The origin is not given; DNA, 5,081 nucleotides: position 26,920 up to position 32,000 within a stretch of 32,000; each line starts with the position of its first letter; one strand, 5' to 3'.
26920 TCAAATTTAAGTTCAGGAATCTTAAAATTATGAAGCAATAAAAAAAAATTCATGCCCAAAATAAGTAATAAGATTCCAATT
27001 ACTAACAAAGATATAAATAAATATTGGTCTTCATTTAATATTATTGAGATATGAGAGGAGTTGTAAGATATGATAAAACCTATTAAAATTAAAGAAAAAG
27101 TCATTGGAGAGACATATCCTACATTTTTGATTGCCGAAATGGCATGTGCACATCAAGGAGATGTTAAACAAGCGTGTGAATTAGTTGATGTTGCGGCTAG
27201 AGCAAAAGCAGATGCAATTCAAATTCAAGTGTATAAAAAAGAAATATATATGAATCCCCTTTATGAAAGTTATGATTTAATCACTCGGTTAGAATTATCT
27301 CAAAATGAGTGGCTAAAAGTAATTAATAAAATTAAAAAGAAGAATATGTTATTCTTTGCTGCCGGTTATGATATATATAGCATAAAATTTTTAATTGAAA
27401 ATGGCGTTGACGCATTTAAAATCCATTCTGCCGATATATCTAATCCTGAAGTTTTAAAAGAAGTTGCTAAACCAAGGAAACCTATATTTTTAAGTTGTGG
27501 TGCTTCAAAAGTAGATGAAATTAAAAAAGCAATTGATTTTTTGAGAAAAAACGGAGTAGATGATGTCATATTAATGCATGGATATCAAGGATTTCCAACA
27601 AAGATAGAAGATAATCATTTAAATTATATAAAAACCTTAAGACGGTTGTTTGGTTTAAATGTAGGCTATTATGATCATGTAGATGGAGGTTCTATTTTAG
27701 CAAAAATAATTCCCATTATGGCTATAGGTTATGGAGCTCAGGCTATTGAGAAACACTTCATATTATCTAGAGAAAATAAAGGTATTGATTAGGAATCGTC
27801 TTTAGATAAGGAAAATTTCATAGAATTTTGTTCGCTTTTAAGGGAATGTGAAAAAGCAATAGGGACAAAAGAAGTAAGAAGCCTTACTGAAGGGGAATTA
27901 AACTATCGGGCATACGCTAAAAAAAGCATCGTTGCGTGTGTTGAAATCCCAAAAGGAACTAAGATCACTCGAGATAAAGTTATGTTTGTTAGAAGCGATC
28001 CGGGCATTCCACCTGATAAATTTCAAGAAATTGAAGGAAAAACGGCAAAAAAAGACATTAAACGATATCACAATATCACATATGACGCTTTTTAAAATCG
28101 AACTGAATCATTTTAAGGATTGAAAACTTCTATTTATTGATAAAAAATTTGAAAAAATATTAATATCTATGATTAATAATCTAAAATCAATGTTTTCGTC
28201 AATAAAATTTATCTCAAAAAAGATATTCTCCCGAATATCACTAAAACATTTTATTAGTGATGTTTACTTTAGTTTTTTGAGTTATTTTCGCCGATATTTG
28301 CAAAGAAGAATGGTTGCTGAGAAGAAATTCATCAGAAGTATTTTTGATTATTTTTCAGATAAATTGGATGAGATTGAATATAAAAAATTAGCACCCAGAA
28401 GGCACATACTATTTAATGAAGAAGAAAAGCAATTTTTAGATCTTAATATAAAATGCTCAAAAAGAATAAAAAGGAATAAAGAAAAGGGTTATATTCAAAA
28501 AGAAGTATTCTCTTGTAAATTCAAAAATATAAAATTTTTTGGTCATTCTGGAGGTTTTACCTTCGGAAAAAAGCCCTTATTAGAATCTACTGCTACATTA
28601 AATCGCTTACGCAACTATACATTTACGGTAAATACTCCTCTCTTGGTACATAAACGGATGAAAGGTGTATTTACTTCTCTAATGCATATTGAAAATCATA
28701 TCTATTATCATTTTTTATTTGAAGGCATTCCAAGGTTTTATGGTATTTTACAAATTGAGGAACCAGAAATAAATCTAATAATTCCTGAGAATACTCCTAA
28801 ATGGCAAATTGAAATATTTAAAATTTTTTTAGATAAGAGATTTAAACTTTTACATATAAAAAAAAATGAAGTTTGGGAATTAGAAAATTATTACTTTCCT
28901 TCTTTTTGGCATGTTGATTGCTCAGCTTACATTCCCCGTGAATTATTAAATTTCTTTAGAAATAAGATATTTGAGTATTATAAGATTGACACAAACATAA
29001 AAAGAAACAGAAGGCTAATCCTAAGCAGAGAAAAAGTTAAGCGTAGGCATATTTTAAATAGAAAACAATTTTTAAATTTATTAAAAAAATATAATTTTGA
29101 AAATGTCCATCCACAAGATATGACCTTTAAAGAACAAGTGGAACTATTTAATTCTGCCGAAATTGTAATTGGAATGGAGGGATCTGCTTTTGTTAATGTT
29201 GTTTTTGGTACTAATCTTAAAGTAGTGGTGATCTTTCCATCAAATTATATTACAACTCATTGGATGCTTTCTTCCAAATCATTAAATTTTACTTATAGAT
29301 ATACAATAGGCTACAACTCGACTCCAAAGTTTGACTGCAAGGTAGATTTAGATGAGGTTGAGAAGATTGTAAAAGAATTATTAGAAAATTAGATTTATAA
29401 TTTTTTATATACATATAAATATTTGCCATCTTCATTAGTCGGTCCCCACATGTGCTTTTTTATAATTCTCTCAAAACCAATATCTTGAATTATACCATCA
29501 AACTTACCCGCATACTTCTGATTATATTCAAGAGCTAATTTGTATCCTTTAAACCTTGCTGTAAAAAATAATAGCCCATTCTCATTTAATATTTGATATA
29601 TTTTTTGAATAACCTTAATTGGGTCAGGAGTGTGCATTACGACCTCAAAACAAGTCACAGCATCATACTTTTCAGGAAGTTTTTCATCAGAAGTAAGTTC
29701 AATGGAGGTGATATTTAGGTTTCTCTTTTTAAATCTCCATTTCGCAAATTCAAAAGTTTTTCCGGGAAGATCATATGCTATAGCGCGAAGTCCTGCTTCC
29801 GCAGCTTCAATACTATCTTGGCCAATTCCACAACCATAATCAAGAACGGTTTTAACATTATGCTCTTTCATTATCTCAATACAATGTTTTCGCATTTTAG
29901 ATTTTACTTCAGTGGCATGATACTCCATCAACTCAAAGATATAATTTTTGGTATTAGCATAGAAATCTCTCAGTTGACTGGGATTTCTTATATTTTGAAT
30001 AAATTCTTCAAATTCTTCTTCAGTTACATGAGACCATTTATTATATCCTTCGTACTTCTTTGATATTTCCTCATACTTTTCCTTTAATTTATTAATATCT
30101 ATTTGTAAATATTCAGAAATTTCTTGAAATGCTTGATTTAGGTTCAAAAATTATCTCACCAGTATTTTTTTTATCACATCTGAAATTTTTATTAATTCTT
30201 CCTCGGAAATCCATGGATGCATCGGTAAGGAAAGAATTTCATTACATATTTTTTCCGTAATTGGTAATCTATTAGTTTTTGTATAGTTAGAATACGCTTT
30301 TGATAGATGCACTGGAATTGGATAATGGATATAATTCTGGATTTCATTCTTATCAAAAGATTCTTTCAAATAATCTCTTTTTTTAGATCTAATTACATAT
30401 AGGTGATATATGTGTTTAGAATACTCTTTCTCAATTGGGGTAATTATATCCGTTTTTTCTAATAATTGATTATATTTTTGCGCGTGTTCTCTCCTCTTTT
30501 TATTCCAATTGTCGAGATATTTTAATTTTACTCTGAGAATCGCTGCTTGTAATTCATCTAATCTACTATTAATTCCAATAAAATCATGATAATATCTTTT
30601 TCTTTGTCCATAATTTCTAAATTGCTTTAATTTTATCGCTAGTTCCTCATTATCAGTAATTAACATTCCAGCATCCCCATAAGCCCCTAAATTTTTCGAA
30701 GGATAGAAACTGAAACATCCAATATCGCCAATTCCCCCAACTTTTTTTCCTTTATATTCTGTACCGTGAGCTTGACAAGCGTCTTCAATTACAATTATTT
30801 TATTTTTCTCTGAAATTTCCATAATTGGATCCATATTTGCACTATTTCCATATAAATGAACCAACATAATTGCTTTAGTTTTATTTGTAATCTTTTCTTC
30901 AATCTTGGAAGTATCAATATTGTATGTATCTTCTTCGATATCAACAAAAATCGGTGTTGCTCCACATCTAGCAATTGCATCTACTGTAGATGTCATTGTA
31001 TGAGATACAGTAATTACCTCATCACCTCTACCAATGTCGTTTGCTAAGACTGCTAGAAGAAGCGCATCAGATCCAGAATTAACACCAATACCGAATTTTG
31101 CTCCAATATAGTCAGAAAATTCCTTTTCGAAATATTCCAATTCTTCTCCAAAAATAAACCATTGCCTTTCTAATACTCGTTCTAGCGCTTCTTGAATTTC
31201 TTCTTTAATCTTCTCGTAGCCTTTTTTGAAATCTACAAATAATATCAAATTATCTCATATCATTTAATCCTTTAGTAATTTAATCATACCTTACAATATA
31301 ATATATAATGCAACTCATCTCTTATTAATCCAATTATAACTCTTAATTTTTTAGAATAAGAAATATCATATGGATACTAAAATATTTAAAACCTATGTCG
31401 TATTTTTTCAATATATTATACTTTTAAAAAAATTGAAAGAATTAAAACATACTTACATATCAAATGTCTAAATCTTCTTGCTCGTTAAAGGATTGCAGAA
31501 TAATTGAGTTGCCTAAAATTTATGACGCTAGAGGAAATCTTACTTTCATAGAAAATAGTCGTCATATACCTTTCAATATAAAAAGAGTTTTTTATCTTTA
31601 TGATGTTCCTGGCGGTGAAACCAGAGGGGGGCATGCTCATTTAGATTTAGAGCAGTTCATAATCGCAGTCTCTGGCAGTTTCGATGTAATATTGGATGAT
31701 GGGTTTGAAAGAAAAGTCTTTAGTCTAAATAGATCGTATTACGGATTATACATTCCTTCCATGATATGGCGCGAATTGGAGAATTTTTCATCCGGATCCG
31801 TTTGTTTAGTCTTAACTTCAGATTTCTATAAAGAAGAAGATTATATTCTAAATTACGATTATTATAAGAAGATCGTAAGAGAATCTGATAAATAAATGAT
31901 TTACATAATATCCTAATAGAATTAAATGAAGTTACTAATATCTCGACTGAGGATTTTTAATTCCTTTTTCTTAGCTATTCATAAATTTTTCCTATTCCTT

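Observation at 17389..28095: Divergent NeuB subfamily with a rewired active site, present three times beside a canonical NeuB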

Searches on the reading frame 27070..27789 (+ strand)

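Call 7: search_protein_families(library=pfam, proteins=[window:27070-27789:+], max_evalue=0.01)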
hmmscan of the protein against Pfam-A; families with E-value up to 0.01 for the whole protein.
window:27070-27789:+ (240 aa): 1 family
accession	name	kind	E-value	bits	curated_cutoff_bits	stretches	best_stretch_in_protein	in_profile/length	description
PF03102.20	NeuB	-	3e-48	164.8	22.1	1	38-240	1-212/241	NeuB family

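Call 10: search_protein_families(library=ncbifam, proteins=[window:27070-27789:+], max_evalue=0.001)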
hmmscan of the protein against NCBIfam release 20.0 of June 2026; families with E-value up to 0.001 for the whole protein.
window:27070-27789:+ (240 aa): 5 families
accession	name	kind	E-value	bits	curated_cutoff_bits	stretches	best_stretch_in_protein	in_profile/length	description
TIGR03569.1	NeuB_NnaB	equivalog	8.5e-52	176.2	399.65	1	18-240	1-234/329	N-acetylneuraminate synthase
TIGR03586.1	PseI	equivalog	1.2e-43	149.5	340.25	1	18-240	2-233/327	pseudaminic acid synthase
NF009239.0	PRK12595.1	equivalog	4.2e-06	26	279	1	5-169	107-259/360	bifunctional 3-deoxy-7-phosphoheptulonate synthase/chorismate mutase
TIGR01361.1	DAHP_synth_Bsub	equivalog_domain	0.00012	21.6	267.75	1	101-172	98-170/260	3-deoxy-7-phosphoheptulonate synthase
NF006421.0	PRK08673.1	subfamily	0.00028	20.2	335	1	100-170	166-236/338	3-deoxy-7-phosphoheptulonate synthase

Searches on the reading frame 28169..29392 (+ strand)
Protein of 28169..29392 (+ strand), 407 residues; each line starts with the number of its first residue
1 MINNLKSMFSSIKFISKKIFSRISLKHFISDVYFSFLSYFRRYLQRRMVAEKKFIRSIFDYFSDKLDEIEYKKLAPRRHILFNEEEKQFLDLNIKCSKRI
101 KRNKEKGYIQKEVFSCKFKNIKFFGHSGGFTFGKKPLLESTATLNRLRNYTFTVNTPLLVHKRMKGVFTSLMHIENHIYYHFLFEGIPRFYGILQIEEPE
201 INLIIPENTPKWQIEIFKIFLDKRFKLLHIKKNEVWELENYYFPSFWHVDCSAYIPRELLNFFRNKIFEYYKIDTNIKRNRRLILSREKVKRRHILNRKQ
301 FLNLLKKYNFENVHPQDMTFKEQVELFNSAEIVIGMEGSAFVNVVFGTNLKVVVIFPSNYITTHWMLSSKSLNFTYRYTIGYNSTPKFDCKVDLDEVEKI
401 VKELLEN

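Call 7: search_protein_families(library=pfam, proteins=[window:28169-29392:+], max_evalue=0.01)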
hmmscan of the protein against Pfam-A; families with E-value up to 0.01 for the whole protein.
window:28169-29392:+ (407 aa): 1 family
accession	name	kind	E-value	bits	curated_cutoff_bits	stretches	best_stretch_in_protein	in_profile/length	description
PF04577.19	Glyco_transf_61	-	4.8e-25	88.8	27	1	179-348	1-131/137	Glycosyltransferase 61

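Call 10: search_protein_families(library=ncbifam, proteins=[window:28169-29392:+], max_evalue=0.001)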
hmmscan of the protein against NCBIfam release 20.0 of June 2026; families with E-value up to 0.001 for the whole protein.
window:28169-29392:+ (407 aa): 0 families

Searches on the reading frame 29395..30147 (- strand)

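Call 38: search_protein_families(library=pfam, proteins=[window:29395-30147:-], max_evalue=0.001)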
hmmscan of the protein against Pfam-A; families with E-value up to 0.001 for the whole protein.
window:29395-30147:- (250 aa): 8 families
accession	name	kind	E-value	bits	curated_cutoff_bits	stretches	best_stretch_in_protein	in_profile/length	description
PF13489.12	Methyltransf_23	-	1.4e-16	61.1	27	1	96-200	21-121/164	Methyltransferase domain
PF08242.18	Methyltransf_12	-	1e-13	52.3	30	1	102-193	1-98/98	Methyltransferase domain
PF13847.12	Methyltransf_31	-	2.4e-13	50.5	27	1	99-195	5-109/145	Methyltransferase domain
PF13649.12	Methyltransf_25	-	8.3e-13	49.3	27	1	101-191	1-97/97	Methyltransferase domain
PF08241.18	Methyltransf_11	-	8.5e-13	49.2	21.2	1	102-195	1-95/95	Methyltransferase domain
PF02353.26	CMAS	-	1.2e-05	25.2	27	1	80-196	45-165/273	Mycolic acid cyclopropane synthetase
PF03848.20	TehB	-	2.6e-05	24.2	20.4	1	63-173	2-108/193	Tellurite resistance protein TehB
PF05219.18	DREV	-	0.00077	19.1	26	0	95-191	92-182/265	DREV methyltransferase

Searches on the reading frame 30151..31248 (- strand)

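Call 38: search_protein_families(library=pfam, proteins=[window:30151-31248:-], max_evalue=0.001)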
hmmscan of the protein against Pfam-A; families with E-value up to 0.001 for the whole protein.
window:30151-31248:- (365 aa): 2 families
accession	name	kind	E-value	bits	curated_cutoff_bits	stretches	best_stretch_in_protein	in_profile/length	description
PF01041.23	DegT_DnrJ_EryC1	-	1.5e-123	413.1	19.8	1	13-359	2-359/360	DegT/DnrJ/EryC1/StrS aminotransferase family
PF00266.25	Aminotran_5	-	2.7e-05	23.8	21.5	1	39-162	47-181/371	Aminotransferase class-V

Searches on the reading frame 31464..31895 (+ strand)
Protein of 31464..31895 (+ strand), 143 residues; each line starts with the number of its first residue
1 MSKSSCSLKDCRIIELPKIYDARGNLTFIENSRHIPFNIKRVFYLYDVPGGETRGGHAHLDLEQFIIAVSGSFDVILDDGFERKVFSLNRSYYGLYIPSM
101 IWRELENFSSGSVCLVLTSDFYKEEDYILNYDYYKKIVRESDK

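Call 38: search_protein_families(library=pfam, proteins=[window:31464-31895:+], max_evalue=0.001)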
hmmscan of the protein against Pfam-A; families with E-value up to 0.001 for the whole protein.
window:31464-31895:+ (143 aa): 1 family
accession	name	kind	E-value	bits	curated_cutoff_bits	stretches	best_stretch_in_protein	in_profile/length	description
PF05523.17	FdtA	-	1.9e-55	186.7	23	1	10-138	2-130/131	WxcM-like, C-terminal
